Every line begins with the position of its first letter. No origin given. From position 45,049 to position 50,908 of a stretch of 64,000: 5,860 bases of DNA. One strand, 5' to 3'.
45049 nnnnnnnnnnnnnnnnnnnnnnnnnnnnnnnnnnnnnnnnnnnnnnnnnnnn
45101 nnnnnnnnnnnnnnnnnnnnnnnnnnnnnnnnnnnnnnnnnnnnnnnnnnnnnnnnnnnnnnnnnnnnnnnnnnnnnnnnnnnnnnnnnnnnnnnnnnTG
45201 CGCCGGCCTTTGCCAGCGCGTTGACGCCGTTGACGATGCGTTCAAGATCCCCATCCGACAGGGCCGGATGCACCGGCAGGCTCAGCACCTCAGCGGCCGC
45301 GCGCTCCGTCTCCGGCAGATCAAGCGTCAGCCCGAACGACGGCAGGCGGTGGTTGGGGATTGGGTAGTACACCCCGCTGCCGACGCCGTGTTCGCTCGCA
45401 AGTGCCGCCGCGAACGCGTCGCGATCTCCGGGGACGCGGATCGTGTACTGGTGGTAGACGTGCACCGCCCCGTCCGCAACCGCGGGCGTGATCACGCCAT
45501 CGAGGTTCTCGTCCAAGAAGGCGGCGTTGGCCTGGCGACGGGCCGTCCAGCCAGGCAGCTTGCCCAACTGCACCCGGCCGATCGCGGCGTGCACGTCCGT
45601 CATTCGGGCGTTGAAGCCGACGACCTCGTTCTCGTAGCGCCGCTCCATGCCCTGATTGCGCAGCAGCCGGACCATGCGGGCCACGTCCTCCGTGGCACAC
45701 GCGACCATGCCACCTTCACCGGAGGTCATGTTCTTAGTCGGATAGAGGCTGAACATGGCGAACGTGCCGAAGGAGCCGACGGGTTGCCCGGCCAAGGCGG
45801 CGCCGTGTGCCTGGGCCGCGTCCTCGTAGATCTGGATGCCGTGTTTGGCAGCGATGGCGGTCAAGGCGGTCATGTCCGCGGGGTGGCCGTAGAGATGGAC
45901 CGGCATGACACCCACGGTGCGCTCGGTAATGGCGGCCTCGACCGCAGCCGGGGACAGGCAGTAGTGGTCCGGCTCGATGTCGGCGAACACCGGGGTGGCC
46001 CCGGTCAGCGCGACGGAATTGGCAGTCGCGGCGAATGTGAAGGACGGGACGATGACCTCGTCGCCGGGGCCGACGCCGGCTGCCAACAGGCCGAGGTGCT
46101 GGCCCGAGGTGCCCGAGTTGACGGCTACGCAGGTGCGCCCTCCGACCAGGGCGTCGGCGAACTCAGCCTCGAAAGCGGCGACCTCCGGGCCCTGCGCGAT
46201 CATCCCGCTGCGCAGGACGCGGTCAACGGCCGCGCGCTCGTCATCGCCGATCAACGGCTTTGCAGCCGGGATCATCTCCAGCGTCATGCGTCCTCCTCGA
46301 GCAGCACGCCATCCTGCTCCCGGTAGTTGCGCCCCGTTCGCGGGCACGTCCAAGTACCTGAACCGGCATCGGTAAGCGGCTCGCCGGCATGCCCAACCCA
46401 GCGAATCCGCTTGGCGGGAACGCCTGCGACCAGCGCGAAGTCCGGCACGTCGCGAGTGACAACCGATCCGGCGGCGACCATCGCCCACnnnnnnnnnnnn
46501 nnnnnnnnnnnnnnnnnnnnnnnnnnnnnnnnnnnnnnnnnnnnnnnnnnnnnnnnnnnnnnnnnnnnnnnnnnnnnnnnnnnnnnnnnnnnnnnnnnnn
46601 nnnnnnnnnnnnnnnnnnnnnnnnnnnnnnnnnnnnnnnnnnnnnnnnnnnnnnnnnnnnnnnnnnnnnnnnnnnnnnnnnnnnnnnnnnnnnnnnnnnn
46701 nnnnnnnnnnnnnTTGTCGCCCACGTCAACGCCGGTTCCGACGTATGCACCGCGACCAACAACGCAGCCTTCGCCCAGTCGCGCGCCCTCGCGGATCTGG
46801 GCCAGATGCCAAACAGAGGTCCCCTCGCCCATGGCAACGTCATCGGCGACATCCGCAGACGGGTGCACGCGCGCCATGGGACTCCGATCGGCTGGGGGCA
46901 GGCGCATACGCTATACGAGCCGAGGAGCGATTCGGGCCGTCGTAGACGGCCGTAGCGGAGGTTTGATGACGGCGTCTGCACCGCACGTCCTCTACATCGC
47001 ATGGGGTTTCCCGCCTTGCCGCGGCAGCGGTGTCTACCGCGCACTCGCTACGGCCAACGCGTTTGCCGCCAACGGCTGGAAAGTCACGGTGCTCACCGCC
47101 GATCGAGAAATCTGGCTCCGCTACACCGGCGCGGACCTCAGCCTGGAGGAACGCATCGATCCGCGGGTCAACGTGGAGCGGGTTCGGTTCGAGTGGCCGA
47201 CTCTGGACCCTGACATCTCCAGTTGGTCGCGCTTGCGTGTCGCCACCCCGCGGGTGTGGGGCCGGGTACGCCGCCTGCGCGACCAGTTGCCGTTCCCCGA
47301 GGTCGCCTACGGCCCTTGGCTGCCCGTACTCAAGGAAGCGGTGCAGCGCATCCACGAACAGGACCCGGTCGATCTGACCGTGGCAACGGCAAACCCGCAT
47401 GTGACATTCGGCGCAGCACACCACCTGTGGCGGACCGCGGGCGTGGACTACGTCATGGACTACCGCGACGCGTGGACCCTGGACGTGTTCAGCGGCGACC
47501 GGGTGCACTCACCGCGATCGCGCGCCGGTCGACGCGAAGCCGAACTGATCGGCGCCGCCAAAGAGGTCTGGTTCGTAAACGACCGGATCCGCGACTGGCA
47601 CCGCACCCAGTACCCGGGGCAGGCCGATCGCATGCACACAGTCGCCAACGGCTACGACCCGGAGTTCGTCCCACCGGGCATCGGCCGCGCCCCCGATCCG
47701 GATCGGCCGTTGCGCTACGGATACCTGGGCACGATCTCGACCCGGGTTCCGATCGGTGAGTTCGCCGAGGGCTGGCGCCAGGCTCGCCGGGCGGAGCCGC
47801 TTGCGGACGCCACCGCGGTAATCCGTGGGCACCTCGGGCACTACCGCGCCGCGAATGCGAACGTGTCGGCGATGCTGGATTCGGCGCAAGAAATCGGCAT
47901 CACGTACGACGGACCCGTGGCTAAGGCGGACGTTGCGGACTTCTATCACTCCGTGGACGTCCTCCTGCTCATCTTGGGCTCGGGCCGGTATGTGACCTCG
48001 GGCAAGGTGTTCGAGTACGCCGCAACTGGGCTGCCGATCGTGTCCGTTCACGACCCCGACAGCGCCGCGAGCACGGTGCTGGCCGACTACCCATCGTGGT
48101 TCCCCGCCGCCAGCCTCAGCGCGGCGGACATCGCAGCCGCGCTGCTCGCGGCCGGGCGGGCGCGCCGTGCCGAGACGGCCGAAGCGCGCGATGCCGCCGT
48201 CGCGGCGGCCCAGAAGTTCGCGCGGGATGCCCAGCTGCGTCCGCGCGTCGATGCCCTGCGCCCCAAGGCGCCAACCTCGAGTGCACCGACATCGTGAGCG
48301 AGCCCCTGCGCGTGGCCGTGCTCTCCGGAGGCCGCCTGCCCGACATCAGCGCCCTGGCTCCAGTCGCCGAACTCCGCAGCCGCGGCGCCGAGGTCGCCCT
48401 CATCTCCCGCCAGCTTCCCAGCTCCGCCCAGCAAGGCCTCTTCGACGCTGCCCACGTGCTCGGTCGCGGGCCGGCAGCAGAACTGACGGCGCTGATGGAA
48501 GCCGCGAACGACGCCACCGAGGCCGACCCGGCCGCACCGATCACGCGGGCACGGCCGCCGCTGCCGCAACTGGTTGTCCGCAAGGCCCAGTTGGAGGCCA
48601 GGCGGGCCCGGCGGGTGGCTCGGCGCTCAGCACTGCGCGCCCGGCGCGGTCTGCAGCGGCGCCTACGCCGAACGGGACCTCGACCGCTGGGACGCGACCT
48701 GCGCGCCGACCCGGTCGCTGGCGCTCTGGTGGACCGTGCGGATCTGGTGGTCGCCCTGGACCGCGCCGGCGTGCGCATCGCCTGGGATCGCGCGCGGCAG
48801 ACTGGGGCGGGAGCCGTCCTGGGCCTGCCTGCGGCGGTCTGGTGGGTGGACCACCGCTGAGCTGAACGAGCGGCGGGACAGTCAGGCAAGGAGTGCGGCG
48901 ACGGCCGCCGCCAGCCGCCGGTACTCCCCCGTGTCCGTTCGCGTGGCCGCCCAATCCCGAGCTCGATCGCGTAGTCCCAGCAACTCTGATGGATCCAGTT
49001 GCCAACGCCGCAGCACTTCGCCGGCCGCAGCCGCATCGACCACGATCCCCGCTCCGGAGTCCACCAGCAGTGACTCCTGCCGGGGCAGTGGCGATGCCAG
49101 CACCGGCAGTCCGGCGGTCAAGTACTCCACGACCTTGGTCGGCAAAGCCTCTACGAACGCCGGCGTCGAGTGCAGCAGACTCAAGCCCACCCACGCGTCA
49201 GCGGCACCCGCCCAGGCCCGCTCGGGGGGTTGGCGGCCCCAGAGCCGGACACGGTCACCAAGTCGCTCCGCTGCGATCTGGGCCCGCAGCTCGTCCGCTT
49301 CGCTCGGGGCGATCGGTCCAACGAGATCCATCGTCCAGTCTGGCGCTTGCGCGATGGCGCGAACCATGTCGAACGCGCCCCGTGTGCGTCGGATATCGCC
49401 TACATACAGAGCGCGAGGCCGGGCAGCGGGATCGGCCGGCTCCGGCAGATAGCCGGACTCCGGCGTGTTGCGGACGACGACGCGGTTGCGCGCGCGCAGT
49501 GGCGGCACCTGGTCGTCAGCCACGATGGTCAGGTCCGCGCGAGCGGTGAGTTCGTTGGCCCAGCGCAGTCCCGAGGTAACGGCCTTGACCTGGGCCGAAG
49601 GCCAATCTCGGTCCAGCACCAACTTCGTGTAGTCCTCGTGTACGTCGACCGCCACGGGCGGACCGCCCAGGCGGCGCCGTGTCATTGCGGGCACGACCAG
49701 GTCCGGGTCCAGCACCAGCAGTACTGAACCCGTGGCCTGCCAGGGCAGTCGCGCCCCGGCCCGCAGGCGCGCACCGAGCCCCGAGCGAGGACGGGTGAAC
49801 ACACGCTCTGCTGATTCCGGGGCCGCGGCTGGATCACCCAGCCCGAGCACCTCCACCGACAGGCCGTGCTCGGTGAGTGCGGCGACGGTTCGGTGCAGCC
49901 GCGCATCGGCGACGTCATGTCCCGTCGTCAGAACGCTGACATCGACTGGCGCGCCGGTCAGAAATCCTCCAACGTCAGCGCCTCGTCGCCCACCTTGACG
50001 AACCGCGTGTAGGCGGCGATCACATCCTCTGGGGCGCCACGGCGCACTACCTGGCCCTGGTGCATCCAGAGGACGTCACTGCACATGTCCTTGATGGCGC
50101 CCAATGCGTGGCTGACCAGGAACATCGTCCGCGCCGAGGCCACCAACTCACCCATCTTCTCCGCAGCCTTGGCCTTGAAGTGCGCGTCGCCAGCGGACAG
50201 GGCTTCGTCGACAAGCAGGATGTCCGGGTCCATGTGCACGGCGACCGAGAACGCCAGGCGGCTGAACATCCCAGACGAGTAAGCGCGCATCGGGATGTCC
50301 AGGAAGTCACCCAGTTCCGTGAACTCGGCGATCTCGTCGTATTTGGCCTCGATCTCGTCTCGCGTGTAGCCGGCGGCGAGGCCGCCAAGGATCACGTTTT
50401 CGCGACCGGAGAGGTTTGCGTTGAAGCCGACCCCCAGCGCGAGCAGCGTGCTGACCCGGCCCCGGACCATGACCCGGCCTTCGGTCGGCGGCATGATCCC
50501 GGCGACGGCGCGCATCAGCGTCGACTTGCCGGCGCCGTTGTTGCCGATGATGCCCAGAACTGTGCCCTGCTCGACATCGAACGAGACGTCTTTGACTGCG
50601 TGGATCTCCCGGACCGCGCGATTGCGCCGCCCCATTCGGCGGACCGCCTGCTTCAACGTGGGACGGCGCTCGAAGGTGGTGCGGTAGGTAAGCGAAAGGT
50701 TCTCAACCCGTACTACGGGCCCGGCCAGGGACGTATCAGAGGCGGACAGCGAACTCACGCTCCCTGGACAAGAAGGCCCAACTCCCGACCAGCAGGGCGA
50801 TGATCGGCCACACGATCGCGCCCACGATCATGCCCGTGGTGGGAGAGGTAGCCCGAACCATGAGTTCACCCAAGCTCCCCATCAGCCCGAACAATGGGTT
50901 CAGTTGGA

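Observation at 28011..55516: About 26-kb accessory locus for an anionic secondary cell-wall glycopolymer, sitting where mycobacteria have the arabinogalactan LCP ligase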

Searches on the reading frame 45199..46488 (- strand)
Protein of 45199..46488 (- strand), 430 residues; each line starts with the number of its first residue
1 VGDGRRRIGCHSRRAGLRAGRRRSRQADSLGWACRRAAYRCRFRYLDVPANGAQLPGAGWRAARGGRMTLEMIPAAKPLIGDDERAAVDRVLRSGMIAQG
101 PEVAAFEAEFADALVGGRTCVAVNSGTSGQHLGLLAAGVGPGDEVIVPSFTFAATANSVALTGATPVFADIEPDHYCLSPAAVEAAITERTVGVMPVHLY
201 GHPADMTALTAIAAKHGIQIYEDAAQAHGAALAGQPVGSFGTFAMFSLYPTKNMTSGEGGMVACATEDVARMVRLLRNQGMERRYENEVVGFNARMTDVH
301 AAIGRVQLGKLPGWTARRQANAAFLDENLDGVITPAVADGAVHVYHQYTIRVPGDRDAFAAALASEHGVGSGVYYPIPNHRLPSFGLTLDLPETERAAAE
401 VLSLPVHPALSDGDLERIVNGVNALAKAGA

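Call 6: search_protein_families(library=pfam, proteins=[window:45199-46488:-], max_evalue=0.01)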
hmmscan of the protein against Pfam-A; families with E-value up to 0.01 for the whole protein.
window:45199-46488:- (430 aa): 4 families
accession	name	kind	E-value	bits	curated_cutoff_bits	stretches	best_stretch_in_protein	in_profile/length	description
PF01041.23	DegT_DnrJ_EryC1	-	1.4e-117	393.4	19.8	1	80-422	3-359/360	DegT/DnrJ/EryC1/StrS aminotransferase family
PF01212.27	Beta_elim_lyase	-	0.00012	21.9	27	1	98-272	29-219/288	Beta-eliminating lyase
PF00155.27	Aminotran_1_2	-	0.0026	17.5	19.7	1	120-191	68-141/361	Aminotransferase class I and II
PF01053.26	Cys_Met_Meta_PP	-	0.006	15.6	27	1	101-224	52-174/381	Cys/Met metabolism PLP-dependent enzyme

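Call 8: search_protein_families(library=ncbifam, proteins=[window:45199-46488:-], max_evalue=0.001)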
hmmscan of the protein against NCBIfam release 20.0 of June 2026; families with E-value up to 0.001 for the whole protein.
window:45199-46488:- (430 aa): 17 families
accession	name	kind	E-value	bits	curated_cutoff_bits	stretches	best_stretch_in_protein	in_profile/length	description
NF008658.2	PRK11658.1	equivalog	1.9e-75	253.9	631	1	71-426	3-377/379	UDP-4-amino-4-deoxy-L-arabinose aminotransferase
TIGR03588.1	PseC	equivalog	1.4e-73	248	423.5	1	72-423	1-377/380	UDP-4-amino-4,6-dideoxy-N-acetyl-beta-L-altrosamine transaminase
TIGR04427.1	PLP_DesI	equivalog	1.6e-63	215.2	650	1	76-429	24-386/390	dTDP-4-dehydro-6-deoxyglucose aminotransferase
TIGR04181.1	NHT_00031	hypoth_equivalog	2.8e-58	197.5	420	1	73-361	1-313/359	LegC family aminotransferase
NF008687.0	PRK11706.1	equivalog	2.5e-53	181.2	375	1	72-424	1-372/375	dTDP-4-amino-4,6-dideoxygalactose transaminase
NF011936.0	PRK15407.1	equivalog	3.6e-44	151.2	423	2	72-280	36-251/440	lipopolysaccharide biosynthesis protein RfbH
TIGR02379.1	ECA_wecE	subfamily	8e-42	143.3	434.85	1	72-421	1-370/376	dTDP-4-amino-4,6-dideoxy-D-glucose transaminase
NF006488.0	PRK08912.1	equivalog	1.2e-07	31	498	1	103-195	72-164/387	aminotransferase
NF006569.0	PRK09082.1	subfamily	1.7e-06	27.4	420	1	114-223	87-202/386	methionine aminotransferase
NF009079.0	PRK12414.1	subfamily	7.6e-06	25.2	481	1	122-194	94-166/384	methionine aminotransferase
NF005817.0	PRK07683.1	equivalog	9.3e-06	24.6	575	1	139-195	110-166/387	aminotransferase A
NF005816.0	PRK07682.1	equivalog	1.3e-05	24.1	620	1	135-195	107-168/390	aminotransferase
NF041364.1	GntC_guanitoxin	equivalog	3.1e-05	23.1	415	1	121-195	63-139/356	guanitoxin biosynthesis PLP-dependent (S)-gamma-hydroxy-L-arginine cyclodehydratase GntC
NF002878.0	PRK03321.1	subfamily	6.4e-05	21.8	374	1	105-192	61-147/352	histidinol-phosphate transaminase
NF004621.0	PRK05957.1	equivalog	7.1e-05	21.7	498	1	118-195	89-165/389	pyridoxal phosphate-dependent aminotransferase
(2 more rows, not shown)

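Call 32: search_solved_structures(query=window:45199-46488:-, max_evalue=1e-40)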
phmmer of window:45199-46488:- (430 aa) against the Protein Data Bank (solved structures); distinct sequences matched with E-value up to 1e-40: 36.
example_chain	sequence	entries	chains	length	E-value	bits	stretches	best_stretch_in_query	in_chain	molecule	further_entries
7b0d_A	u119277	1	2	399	1.3e-80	274.8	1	83-422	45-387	Glutamine--scyllo-inositol transaminase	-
2oga_A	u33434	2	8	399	8.5e-74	252.3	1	76-424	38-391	Transaminase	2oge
3nyu_A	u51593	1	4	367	6.2e-69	236.3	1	80-418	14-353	Aminotransferase WbpE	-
3nu7_A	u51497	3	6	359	7.3e-69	236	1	80-416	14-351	Aminotransferase WbpE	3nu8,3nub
3nys_A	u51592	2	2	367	4.1e-68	233.5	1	80-418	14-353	Aminotransferase WbpE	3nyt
3dr7_A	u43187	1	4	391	1.9e-67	231.4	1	68-422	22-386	Putative perosamine synthetase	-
3bn1_A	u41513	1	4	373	3.3e-67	230.6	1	70-422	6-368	Perosamine synthetase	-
3dr4_A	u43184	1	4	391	1.3e-66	228.6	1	68-422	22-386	Putative perosamine synthetase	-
3frk_A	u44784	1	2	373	7.7e-66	226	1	91-424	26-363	QdtB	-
8sng_A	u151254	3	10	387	1.3e-64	222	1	71-425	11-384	UDP-4-amino-4-deoxy-L-arabinose--oxoglutarate aminotransferase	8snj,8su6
1mdo_A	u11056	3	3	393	4.1e-62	213.8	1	66-429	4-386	ArnB aminotransferase | UDP-4-amino-4-deoxy-L-arabinose--oxoglutarate aminotransferase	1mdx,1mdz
4oca_A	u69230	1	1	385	7.1e-61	209.7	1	66-426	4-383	UDP-4-amino-4-deoxy-L-arabinose--oxoglutarate aminotransferase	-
8e75_A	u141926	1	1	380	7.3e-59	203.1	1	73-420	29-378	DegT/DnrJ/EryC1/StrS aminotransferase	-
8e77_A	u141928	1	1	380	7.3e-59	203.1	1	73-420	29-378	DegT/DnrJ/EryC1/StrS aminotransferase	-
4lc3_A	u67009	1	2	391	8.8e-59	202.8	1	68-426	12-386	Putative UDP-4-amino-4-deoxy-l-arabinose--oxoglutarate aminotransferase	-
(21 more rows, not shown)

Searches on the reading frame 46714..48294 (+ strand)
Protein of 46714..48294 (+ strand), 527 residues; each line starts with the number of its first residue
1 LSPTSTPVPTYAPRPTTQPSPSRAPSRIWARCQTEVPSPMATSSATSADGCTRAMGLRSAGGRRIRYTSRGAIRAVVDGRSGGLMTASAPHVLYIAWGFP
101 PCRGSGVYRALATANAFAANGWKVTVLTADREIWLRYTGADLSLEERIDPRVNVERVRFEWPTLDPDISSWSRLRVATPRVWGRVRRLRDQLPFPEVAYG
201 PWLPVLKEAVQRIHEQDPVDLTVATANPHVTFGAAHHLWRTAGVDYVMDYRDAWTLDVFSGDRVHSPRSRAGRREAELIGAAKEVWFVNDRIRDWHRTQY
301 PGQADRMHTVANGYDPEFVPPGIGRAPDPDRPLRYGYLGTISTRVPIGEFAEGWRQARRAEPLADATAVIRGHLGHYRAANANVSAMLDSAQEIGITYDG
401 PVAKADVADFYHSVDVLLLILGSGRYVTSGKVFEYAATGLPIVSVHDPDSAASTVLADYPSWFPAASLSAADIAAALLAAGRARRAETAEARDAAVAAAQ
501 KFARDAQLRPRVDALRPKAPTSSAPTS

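Call 6: search_protein_families(library=pfam, proteins=[window:46714-48294:+], max_evalue=0.01)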
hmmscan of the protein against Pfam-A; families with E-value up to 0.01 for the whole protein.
window:46714-48294:+ (527 aa): 3 families
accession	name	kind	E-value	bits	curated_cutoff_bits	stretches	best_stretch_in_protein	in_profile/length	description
PF13524.12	Glyco_trans_1_2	-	0.00012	22.5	25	1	395-514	28-141/144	Glycosyl transferase-like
PF13692.12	Glyco_trans_1_4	-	0.00033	21.4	27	1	347-447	17-108/142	Glycosyl transferases group 1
PF13439.12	Glyco_transf_4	-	0.00064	20.2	28.5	0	114-317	12-169/170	Glycosyltransferase Family 4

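Call 81: search_protein_families(library=ncbifam, proteins=[window:46714-48294:+], max_evalue=0.00001)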
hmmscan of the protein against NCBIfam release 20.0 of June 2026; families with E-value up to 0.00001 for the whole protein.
window:46714-48294:+ (527 aa): 0 families

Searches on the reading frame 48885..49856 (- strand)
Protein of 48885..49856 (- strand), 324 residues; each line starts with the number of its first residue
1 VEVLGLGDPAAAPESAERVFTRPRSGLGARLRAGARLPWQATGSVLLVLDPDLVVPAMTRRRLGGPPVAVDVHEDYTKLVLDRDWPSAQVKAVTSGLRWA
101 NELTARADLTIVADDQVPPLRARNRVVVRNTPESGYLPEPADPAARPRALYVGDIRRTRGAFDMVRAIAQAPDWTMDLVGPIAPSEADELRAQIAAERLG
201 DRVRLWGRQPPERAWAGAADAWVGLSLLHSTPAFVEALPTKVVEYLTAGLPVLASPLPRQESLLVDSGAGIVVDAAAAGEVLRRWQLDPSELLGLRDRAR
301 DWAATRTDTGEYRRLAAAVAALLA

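Call 6: search_protein_families(library=pfam, proteins=[window:48885-49856:-], max_evalue=0.01)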
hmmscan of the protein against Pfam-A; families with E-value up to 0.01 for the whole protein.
window:48885-49856:- (324 aa): 3 families
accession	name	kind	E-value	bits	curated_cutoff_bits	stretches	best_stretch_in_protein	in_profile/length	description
PF00534.26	Glycos_transf_1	-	8.7e-13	48.6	26.4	1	146-285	15-155/172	Glycosyl transferases group 1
PF13692.12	Glyco_trans_1_4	-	3.6e-10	40.7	27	1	147-276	2-127/142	Glycosyl transferases group 1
PF13524.12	Glyco_trans_1_2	-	0.00028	21.3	25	1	164-301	5-127/144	Glycosyl transferase-like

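Call 81: search_protein_families(library=ncbifam, proteins=[window:48885-49856:-], max_evalue=0.00001)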
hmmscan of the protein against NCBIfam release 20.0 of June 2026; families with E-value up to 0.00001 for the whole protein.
window:48885-49856:- (324 aa): 0 families

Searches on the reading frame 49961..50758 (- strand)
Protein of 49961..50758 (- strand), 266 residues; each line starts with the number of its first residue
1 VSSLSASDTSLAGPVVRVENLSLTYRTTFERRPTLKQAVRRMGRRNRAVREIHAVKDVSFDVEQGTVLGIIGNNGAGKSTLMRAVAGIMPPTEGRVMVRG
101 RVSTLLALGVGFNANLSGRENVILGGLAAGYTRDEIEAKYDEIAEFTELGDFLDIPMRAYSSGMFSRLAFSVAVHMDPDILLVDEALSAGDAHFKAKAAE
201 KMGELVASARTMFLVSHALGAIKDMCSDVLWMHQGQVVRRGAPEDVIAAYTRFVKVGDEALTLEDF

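Call 6: search_protein_families(library=pfam, proteins=[window:49961-50758:-], max_evalue=0.01)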
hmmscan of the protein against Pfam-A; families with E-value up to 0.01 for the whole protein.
window:49961-50758:- (266 aa): 6 families
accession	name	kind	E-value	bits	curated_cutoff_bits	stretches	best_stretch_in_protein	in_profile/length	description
PF00005.33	ABC_tran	-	6.2e-21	75.9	25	1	55-187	1-136/137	ABC transporter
PF13555.12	AAA_29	-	3e-05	24.1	27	1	58-93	15-50/61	P-loop containing region of AAA domain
PF13304.12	AAA_21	-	4.5e-05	24.1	27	1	68-87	2-21/304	AAA domain, putative AbiEii toxin, Type IV TA system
PF13476.12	AAA_23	-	0.001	20.2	27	1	53-85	8-39/201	AAA domain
PF13604.12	AAA_30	-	0.009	16.2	27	0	66-98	19-51/191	AAA domain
PF02463.25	SMC_N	-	0.009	15.9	40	0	67-103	26-62/220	RecF/RecN/SMC N terminal domain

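Call 8: search_protein_families(library=ncbifam, proteins=[window:49961-50758:-], max_evalue=0.001)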
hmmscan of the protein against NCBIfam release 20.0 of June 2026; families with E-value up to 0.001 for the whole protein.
window:49961-50758:- (266 aa): 183 families (the best 25 are shown)
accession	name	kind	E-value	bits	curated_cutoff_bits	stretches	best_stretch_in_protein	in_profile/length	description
NF050108.1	galactan_ABC_ATP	equivalog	6.7e-64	215.4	400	1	33-251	23-241/244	galactan export ABC transporter ATP-binding subunit Wzt/RfbE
NF010065.0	PRK13545.1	equivalog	4.2e-61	207.3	538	1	53-256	38-240/549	teichoic acids export protein ATP-binding subunit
NF010066.0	PRK13546.1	equivalog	3.3e-55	187.3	320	1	16-255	5-239/264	teichoic acids export ABC transporter ATP-binding subunit TagH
TIGR01188.1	drrA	subfamily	6.6e-34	117.6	312.45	1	51-248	5-213/302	daunorubicin resistance ABC transporter, ATP-binding protein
TIGR04521.1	ECF_ATPase_2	equivalog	2.7e-28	98.8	330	2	120-255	104-241/279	energy-coupling factor transporter ATPase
NF040933.2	ABC_arch_GlcV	equivalog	1.9e-26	92.8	450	2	49-99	16-66/357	glucose ABC transporter ATP-binding protein GlcV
TIGR04520.1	ECF_ATPase_1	equivalog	1.7e-25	90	315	2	51-101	14-64/269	energy-coupling factor transporter ATPase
NF010059.0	PRK13536.1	equivalog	3.8e-25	88.3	549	1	48-248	52-263/342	nodulation factor ABC transporter ATP-binding protein NodI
TIGR01288.1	nodI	equivalog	2.5e-24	85.8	424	1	54-248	19-224/303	nodulation factor ABC transporter ATP-binding protein NodI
NF011692.0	PRK15112.1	equivalog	5.3e-24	85.3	452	2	50-100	25-75/269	putrescine export ABC transporter ATP-binding protein SapF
TIGR02314.1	ABC_MetN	equivalog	5.7e-24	84.8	499.7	1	48-248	14-230/343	methionine ABC transporter ATP-binding protein MetN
TIGR00968.1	3a0106s01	subfamily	6.2e-24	84.8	342.75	1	51-250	12-222/237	sulfate ABC transporter ATP-binding protein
TIGR03265.1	PhnT2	equivalog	1.7e-23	83.4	457.7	1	45-248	10-224/353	putative 2-aminoethylphosphonate ABC transporter ATP-binding protein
NF010060.0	PRK13537.1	equivalog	6.9e-23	81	521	1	50-249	26-236/314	nodulation factor ABC transporter ATP-binding protein NodI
NF033858.1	ABC2_perm_RbbA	equivalog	7.3e-23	80.4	1050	1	51-249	278-487/909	ribosome-associated ATPase/putative transporter RbbA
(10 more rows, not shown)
